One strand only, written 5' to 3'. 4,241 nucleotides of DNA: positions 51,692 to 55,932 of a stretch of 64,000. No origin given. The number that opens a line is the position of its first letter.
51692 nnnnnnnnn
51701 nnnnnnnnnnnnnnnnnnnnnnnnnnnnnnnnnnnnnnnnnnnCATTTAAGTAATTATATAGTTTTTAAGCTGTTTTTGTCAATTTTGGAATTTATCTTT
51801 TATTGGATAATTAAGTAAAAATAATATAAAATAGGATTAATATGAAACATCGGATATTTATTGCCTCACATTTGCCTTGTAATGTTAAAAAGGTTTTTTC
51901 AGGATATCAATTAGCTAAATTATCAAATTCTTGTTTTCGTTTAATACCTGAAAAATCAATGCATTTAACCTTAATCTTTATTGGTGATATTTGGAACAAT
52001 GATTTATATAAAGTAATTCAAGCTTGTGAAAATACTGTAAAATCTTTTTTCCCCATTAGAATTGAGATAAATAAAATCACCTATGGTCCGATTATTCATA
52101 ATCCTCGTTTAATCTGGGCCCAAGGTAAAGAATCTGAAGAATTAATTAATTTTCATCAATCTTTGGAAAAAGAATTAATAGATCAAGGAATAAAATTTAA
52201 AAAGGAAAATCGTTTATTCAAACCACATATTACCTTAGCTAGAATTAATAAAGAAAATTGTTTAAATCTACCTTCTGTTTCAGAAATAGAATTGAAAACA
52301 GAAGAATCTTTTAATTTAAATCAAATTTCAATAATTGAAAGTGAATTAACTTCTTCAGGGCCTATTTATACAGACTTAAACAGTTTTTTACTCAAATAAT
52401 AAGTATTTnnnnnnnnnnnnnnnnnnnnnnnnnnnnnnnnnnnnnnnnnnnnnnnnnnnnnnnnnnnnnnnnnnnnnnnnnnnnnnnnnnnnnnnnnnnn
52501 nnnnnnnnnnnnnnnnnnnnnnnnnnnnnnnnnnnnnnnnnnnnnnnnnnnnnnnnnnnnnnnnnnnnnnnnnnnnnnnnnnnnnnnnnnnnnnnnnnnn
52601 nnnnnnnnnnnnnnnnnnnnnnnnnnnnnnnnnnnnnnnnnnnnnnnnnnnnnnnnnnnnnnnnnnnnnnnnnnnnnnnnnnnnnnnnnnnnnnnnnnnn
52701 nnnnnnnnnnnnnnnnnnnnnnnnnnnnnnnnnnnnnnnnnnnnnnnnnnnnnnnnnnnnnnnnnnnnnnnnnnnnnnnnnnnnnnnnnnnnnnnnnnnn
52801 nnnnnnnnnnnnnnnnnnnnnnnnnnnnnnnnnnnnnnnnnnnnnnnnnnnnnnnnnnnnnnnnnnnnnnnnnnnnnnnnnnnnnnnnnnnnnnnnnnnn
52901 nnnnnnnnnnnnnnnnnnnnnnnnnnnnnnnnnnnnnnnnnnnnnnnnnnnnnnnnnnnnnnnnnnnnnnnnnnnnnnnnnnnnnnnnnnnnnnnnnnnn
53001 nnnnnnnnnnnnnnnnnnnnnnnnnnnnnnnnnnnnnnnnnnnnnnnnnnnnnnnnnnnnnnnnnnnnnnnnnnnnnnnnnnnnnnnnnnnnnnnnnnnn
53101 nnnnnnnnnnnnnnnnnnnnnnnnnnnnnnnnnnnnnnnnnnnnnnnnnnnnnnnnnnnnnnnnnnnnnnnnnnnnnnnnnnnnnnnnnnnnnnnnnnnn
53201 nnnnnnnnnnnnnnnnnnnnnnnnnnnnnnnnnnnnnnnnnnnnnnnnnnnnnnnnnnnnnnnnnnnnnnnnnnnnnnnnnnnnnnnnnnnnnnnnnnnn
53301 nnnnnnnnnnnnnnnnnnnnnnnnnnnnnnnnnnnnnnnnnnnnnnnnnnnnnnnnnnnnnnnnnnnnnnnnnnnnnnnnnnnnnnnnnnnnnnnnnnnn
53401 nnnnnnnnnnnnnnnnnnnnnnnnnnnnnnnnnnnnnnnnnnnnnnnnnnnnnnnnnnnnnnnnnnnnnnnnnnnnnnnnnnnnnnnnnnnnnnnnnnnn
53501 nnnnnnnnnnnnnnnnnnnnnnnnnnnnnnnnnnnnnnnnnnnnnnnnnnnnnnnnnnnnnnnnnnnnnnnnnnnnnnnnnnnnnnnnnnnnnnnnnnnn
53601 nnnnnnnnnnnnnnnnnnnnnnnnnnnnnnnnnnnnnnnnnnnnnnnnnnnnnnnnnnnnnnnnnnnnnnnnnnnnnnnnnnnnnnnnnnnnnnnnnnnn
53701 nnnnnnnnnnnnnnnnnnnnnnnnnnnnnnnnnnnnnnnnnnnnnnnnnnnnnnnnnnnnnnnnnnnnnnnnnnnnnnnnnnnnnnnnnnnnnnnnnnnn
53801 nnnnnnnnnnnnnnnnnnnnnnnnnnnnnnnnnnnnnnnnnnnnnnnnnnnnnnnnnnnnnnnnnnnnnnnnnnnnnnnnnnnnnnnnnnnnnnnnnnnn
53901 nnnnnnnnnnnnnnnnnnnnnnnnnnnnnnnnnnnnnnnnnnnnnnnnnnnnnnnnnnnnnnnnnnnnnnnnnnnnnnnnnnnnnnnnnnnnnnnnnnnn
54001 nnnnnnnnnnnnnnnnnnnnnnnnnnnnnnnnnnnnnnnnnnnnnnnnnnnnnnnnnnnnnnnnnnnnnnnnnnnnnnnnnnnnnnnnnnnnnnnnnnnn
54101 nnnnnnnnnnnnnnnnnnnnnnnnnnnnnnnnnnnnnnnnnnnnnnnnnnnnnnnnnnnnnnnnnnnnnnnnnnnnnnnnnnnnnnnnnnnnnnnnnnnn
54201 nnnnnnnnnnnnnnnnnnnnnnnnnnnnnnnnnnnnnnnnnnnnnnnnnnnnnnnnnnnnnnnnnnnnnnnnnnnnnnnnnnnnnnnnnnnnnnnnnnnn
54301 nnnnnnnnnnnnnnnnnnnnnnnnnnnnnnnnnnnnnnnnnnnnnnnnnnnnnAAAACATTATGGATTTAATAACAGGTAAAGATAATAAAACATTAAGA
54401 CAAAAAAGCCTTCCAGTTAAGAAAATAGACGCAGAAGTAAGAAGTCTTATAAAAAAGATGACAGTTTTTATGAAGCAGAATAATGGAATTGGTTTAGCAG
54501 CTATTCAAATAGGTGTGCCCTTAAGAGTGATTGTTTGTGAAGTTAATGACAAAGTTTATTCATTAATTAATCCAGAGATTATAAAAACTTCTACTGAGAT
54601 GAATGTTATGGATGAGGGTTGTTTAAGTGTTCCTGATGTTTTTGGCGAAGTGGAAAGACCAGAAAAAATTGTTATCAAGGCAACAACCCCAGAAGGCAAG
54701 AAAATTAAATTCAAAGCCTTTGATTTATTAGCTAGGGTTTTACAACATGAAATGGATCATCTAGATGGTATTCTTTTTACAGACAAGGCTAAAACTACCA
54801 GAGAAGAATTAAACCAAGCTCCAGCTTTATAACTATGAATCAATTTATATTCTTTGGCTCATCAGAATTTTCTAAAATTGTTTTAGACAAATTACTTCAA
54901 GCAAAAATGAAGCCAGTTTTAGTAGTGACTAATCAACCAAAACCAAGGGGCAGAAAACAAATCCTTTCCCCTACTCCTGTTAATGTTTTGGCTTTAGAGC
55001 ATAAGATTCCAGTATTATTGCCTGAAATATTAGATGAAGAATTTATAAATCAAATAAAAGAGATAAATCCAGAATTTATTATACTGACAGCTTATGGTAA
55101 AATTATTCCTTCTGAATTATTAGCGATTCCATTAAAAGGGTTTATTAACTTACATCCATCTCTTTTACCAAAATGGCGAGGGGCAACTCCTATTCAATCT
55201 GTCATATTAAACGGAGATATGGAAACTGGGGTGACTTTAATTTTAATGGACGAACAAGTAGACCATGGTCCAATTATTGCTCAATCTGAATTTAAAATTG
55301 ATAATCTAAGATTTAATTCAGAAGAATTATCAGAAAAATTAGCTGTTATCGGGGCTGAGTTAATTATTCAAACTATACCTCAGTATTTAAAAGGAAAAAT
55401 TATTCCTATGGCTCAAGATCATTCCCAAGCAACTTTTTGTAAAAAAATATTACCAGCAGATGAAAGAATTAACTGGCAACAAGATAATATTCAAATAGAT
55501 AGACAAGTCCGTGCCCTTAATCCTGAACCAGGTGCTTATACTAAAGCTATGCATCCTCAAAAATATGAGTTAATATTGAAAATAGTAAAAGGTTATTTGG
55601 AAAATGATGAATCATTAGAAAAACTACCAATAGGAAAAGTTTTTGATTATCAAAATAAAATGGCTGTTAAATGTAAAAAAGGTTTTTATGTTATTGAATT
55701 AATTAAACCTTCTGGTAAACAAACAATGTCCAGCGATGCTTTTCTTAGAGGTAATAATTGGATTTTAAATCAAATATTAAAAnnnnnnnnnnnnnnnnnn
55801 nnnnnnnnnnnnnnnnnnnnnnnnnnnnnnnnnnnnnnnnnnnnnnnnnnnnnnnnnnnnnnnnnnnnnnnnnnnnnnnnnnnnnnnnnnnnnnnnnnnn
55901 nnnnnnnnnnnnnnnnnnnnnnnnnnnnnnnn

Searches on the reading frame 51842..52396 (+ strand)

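Call 64: search_protein_families(library=pfam, proteins=[window:51842-52396:+], max_evalue=0.0001)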
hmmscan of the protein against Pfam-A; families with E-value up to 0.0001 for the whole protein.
window:51842-52396:+ (185 aa): 3 families
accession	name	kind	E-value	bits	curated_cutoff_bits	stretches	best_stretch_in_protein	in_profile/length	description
PF02834.22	LigT_PEase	-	2.2e-15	57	23.3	2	98-176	8-87/87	LigT like Phosphoesterase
PF13563.12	2_5_RNA_ligase2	-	1.1e-08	35.7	27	1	31-167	17-148/152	2'-5' RNA ligase superfamily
PF10469.15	AKAP7_NLS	-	3.7e-08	33.9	24.4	1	31-146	36-160/208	AKAP7 2'5' RNA ligase-like domain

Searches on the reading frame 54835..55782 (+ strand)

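Call 64: search_protein_families(library=pfam, proteins=[window:54835-55782:+], max_evalue=0.0001)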
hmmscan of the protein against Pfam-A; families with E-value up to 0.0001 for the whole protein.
window:54835-55782:+ (316 aa): 2 families
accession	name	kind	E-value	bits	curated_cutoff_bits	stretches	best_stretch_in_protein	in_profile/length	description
PF00551.24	Formyl_trans_N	-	2.1e-40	138.8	26.1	1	5-180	4-180/181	Formyl transferase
PF02911.23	Formyl_trans_C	-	4.7e-19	68.9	21.1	1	204-307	1-99/100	Formyl transferase, C-terminal domain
